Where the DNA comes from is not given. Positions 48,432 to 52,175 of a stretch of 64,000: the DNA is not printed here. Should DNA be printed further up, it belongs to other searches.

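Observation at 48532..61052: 12.5-kb single operon: giant CBM-fused binding protein, two complete ABC permease pairs, an NHL-TPR-Yip1 membrane protein and a 963-aa secreted unknown, with no ATPase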

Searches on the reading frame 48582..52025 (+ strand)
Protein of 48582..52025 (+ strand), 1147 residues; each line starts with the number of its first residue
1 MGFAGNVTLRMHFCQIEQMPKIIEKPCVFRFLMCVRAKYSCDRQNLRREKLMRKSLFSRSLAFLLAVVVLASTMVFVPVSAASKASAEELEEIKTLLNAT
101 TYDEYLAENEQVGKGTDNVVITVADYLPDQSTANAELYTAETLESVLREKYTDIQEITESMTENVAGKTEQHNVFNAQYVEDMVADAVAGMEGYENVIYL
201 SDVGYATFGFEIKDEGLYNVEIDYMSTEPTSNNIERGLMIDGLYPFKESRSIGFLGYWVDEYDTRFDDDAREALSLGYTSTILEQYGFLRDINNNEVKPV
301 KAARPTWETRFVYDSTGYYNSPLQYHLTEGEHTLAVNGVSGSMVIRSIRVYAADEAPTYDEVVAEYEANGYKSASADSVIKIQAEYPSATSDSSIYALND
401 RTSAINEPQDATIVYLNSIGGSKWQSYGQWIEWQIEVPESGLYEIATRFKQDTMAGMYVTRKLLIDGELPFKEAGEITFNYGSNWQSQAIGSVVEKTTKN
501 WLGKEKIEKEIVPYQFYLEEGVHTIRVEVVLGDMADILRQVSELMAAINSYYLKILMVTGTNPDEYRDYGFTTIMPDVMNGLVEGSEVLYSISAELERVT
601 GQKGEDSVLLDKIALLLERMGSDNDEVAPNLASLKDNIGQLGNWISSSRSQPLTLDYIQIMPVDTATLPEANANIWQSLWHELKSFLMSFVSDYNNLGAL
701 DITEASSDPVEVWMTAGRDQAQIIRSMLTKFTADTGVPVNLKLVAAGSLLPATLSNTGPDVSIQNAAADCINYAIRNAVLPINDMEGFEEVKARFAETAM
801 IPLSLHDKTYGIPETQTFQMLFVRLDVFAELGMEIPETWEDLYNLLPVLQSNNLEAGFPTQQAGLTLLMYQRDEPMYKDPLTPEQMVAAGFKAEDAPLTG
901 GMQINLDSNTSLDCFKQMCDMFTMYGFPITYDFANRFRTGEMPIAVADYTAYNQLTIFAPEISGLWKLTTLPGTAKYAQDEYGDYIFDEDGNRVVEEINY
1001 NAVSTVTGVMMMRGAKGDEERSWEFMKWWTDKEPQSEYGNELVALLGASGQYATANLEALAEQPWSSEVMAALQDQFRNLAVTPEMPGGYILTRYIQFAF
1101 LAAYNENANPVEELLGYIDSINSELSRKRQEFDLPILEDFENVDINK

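Call 3: search_protein_families(library=pfam, proteins=[window:48582-52025:+], max_evalue=0.01)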
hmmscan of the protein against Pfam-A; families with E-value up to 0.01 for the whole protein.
window:48582-52025:+ (1147 aa): 2 families
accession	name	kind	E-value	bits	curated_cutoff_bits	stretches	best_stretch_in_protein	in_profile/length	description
PF13416.11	SBP_bac_8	-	4.9e-14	53.2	27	1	727-1039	2-253/279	Bacterial extracellular solute-binding protein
PF25275.1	Golvesin_C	-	0.0042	17.6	31.6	0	428-453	40-65/132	Golvesin C-terminal domain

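Call 8: search_protein_families(library=ncbifam, proteins=[window:48582-52025:+], max_evalue=0.01)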
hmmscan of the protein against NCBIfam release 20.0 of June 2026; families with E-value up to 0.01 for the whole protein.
window:48582-52025:+ (1147 aa): 1 family
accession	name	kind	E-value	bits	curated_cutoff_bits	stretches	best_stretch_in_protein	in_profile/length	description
NF053763.1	ABCarbgalBndGanS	equivalog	2.8e-05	23.1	700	1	755-845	88-172/420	galactooligosaccharide ABC transporter substrate-binding protein GanS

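Call 27: search_solved_structures(query=window:48735-52025:+, max_evalue=0.1)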
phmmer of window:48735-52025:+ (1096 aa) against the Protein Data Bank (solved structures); distinct sequences matched with E-value up to 0.1: 11.
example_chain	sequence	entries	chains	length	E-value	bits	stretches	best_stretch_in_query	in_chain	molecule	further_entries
5ysb_A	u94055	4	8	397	4.4e-10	41.1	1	654-801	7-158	Lin1841 protein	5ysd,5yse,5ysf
6hur_A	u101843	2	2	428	0.00086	20.3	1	708-794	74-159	ABC transporter substrate-binding protein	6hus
2heu_A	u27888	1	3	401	0.00092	20.1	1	695-796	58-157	Sugar ABC transporter, sugar-binding protein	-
2hq0_A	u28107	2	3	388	0.00092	20.1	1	695-796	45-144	Sugar ABC transporter, sugar-binding protein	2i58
2hfb_A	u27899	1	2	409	0.001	20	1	695-796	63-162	Sugar ABC transporter, sugar-binding protein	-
6pql_A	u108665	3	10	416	0.001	20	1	695-796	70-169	ABC transporter sugar-binding protein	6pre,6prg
4r9f_A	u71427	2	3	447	0.0096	16.8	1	695-783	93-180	MBP1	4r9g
9xf5_A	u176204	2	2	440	0.056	14.2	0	721-798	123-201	ABC transporter substrate-binding protein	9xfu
6dts_A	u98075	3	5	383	0.06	14.1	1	662-776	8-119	maltose-binding protein MalE2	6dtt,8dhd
2fnc_A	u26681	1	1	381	0.068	14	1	666-776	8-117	maltose ABC transporter, periplasmic maltose-binding protein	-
8art_A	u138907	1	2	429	0.087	13.6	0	689-798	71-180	Putative secreted maltose-binding protein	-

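Call 44: find_homologous_proteins(query=window:48735-52025:+)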
Query window:48735-52025:+ (1096 aa): 294 proteins with E <= 0.001 among 8000 candidates; the best 120 are listed.
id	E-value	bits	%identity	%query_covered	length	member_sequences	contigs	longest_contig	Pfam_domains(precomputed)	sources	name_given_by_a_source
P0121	0.0e+0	2426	98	100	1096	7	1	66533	PF13416.12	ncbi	-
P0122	0.0e+0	2134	85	100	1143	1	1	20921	PF13416.12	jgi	jgi:hypothetical protein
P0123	0.0e+0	1893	76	100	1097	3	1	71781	PF13416.12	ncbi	-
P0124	0.0e+0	1884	75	100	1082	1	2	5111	PF13416.12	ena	-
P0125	0.0e+0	1853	75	100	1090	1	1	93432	PF13416.12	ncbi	-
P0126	0.0e+0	1843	73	100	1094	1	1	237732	PF13416.12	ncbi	-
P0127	0.0e+0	1838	73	100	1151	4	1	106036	PF13416.12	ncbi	-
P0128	0.0e+0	1837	74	97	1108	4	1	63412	-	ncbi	-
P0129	0.0e+0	1745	70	100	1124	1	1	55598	-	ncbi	-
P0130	0.0e+0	1566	64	99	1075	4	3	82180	PF13416.12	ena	-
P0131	0.0e+0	1538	63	100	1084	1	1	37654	PF13416.12,PF01547.31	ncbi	-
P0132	0.0e+0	1533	63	100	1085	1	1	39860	PF13416.12,PF01547.31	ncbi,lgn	-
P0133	0.0e+0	1523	62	100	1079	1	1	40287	PF13416.12,PF01547.31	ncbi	-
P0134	0.0e+0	1522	62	100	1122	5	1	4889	PF13416.12,PF01547.31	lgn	-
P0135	0.0e+0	1522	63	99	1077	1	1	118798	PF13416.12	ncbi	-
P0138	0.0e+0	1456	59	99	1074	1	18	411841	PF13416.12,PF01547.31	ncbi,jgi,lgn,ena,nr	ncbi:MAG: extracellular solute-binding protein [Ruminococcaceae bacterium]|nr:extracellular solute-b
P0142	1.3e-263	895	42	100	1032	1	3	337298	PF13416.12,PF16990.12,PF01547.31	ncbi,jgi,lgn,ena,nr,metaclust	ncbi:MAG: hypothetical protein A2Y17_09260 [Clostridiales bacterium GWF2_38_85]|nr:MAG: hypothetical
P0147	4.9e-251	854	43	99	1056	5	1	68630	PF13416.12,PF01547.31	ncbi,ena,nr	ncbi:MAG: extracellular solute-binding protein [Clostridia bacterium]|nr:extracellular solute-bindin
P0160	1.7e-236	806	39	100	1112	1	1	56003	-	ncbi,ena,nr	ncbi:MAG: hypothetical protein CVU97_00895 [Firmicutes bacterium HGW-Firmicutes-21]|nr:MAG: hypothet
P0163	1.8e-235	802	40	95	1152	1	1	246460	-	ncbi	-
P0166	3.9e-234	798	39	99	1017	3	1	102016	PF01547.31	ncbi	-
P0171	1.3e-231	789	38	100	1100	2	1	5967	PF13416.12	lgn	-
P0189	1.2e-222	760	42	87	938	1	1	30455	PF13416.12,PF01547.31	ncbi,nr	ncbi:extracellular solute-binding protein [Paenibacillaceae bacterium]|nr:extracellular solute-bindi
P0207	2.2e-207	709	36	99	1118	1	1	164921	-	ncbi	-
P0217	3.9e-200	685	39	87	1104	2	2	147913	PF13416.12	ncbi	-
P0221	8.8e-199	681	39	87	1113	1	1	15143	PF13416.12,PF16990.12,PF25275.2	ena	-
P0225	2.9e-195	669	39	54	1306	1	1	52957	-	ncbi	-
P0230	2.7e-193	663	36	99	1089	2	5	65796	-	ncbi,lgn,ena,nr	ncbi:MAG: extracellular solute-binding protein [Clostridia bacterium]|nr:extracellular solute-bindin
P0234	2.1e-191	656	36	91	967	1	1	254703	PF13416.12,PF01547.31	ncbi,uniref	ncbi:extracellular solute-binding protein [Gracilibacillus marinus]|uniref:Extracellular solute-bind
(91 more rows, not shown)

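Call 45: find_encoding_contigs(protein=P0234, flank=10000, max_places=2)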
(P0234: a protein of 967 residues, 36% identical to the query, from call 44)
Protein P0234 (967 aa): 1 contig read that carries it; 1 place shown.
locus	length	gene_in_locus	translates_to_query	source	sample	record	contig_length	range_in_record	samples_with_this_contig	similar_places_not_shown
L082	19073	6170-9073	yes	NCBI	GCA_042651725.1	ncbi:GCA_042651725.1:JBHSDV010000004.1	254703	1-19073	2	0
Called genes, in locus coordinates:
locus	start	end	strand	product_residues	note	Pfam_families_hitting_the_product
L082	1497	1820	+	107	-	PF03551:PadR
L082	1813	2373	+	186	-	PF22564:HAAS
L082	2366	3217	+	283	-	PF13349:DUF4097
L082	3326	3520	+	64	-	PF07866:DUF1653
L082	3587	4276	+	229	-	PF01569:PAP2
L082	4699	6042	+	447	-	PF01547:SBP_bac_1, PF13416:SBP_bac_8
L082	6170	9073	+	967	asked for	PF01547:SBP_bac_1, PF13416:SBP_bac_8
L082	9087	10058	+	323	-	PF00528:BPD_transp_1 (weak)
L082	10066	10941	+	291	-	PF00528:BPD_transp_1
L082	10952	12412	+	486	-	PF01436:NHL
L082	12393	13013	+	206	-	PF04893:Yip1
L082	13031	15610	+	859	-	PF18952:DUF5696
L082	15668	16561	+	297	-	PF00528:BPD_transp_1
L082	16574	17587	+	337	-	PF00528:BPD_transp_1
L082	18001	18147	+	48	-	PF00759:Glyco_hydro_9 (weak)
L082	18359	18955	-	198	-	PF04854:DUF624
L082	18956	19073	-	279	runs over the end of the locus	PF02311:AraC_binding, PF00165:HTH_AraC, PF12833:HTH_18, PF00165:HTH_AraC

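Call 46: find_encoding_contigs(protein=P0189, flank=10000, max_places=2)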
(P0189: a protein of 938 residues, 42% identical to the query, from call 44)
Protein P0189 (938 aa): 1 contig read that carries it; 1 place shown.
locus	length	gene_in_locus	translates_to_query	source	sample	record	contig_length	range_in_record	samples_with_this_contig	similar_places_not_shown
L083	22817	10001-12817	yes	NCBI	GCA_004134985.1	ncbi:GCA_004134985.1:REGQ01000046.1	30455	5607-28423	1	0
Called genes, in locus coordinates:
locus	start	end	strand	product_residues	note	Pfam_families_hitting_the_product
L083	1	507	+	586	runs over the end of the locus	PF02837:Glyco_hydro_2_N, PF22666:Glyco_hydro_2_N2, PF00703:Glyco_hydro_2, PF02836:Glyco_hydro_2_C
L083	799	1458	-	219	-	-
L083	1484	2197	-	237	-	PF07833:Cu_amine_oxidN1 (weak), PF08305:NPCBM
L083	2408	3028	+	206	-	PF04542:Sigma70_r2, PF08281:Sigma70_r4_2, PF04545:Sigma70_r4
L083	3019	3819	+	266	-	PF14285:DUF4367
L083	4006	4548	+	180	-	PF08002:DUF1697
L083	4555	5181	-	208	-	-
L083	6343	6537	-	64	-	-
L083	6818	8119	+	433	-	PF06824:Glyco_hydro_125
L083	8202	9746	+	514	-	-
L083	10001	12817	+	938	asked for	PF01547:SBP_bac_1, PF13416:SBP_bac_8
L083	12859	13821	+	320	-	PF00528:BPD_transp_1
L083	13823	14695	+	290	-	PF00528:BPD_transp_1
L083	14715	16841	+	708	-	PF06739:SBBP (faint), PF01436:NHL (weak), PF04893:Yip1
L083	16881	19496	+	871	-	PF18952:DUF5696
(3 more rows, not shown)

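Call 47: find_encoding_contigs(protein=P0163, flank=10000, max_places=1)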
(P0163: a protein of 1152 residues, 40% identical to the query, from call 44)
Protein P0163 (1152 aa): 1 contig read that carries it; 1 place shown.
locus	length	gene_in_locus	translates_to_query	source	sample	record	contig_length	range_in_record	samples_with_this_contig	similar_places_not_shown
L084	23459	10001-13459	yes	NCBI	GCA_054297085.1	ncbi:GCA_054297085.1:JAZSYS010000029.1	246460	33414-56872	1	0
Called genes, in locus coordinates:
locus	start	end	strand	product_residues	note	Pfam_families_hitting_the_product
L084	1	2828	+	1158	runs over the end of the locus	PF17757:UvrB_inter, PF02559:CarD_TRCF_RID, PF04851:ResIII (weak), PF00270:DEAD, PF00271:Helicase_C, PF03461:TRCF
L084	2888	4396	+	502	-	PF13616:Rotamase_3, PF00639:Rotamase (weak)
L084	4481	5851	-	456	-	-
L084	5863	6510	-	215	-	-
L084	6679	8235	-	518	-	PF13541:ChlI, PF00493:MCM (faint), PF01078:Mg_chelatase, PF00158:Sigma54_activat (faint), PF07728:AAA_5, PF13335:Mg_chelatase_C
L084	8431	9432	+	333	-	-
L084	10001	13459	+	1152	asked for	-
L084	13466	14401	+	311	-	PF00528:BPD_transp_1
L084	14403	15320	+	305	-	PF00528:BPD_transp_1 (weak)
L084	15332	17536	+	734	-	PF01436:NHL (faint), PF14559:TPR_19 (faint), PF04893:Yip1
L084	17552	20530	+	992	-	PF18952:DUF5696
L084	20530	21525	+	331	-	-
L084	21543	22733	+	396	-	PF00528:BPD_transp_1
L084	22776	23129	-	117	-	PF03862:SpoVAC_SpoVAEB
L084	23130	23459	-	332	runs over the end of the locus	PF07451:SpoVAD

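Call 48: find_encoding_contigs(protein=P0217, flank=10000, max_places=1)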
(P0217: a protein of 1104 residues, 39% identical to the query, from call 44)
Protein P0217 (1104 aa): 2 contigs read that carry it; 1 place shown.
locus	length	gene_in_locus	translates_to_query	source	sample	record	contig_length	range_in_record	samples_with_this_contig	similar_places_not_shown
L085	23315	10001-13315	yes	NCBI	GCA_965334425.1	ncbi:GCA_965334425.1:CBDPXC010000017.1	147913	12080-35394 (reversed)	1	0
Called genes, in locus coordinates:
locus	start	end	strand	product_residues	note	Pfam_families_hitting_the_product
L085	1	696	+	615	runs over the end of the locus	PF13522:GATase_6, PF13537:GATase_7, PF00733:Asn_synthase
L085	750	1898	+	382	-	-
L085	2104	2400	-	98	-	-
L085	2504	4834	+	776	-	PF01138:RNase_PH, PF03725:RNase_PH_C, PF03726:PNPase, PF01138:RNase_PH, PF00013:KH_1, PF00575:S1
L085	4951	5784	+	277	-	PF13181:TPR_8 (faint), PF13176:TPR_7 (faint), PF13424:TPR_12 (faint), PF14559:TPR_19 (faint), PF14853:Fis1_TPR_C (faint), PF13374:TPR_10 (faint), PF00515:TPR_1 (weak), PF07719:TPR_2 (weak), +1 more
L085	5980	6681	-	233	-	PF19538:DUF6062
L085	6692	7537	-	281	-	PF07934:OGG_N, PF00730:HhH-GPD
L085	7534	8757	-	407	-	PF01704:UDPGP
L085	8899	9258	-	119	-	PF13384:HTH_23 (faint)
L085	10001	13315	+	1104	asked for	PF13416:SBP_bac_8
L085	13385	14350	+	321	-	PF00528:BPD_transp_1 (weak)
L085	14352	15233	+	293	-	PF00528:BPD_transp_1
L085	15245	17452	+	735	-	PF01436:NHL (faint), PF06739:SBBP (faint), PF04893:Yip1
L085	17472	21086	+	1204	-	PF18952:DUF5696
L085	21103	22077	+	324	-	PF00528:BPD_transp_1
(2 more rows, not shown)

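Call 49: find_encoding_contigs(protein=P0207, flank=10000, max_places=1)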
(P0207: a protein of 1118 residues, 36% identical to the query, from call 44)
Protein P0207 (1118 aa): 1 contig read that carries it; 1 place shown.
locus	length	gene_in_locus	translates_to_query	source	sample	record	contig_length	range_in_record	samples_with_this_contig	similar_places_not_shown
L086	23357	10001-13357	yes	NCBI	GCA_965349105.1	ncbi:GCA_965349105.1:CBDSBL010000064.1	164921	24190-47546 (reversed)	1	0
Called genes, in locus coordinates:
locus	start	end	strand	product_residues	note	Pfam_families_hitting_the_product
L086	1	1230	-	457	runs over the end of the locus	PF01938:TRAM (weak), PF05958:tRNA_U5-meth_tr, PF09445:Methyltransf_15 (weak), PF13847:Methyltransf_31 (weak)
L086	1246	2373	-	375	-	PF13616:Rotamase_3, PF00639:Rotamase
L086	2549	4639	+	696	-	PF17191:RecG_wedge, PF00270:DEAD, PF04851:ResIII, PF00271:Helicase_C, PF19833:RecG_dom3_C (weak)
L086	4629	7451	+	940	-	PF00005:ABC_tran (faint), PF03193:RsgA_GTPase (faint), PF13175:AAA_15 (faint), PF13191:AAA_16 (faint), PF13304:AAA_21 (faint), PF17760:UvrA_inter, PF17755:UvrA_DNA-bind, PF02463:SMC_N (weak), +3 more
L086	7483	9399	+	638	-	PF00005:ABC_tran, PF02463:SMC_N (faint), PF13304:AAA_21 (faint), PF12848:ABC_tran_Xtn, PF00005:ABC_tran, PF16326:ABC_tran_CTD (weak)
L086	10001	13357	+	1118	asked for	-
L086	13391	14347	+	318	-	PF00528:BPD_transp_1 (weak)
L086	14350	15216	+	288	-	PF00528:BPD_transp_1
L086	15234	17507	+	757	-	PF04893:Yip1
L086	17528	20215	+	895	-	PF18952:DUF5696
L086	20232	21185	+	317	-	PF00528:BPD_transp_1 (weak)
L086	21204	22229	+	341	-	PF00528:BPD_transp_1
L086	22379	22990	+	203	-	PF01726:LexA_DNA_bind, PF00717:Peptidase_S24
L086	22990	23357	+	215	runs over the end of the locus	PF18912:DZR_2 (weak)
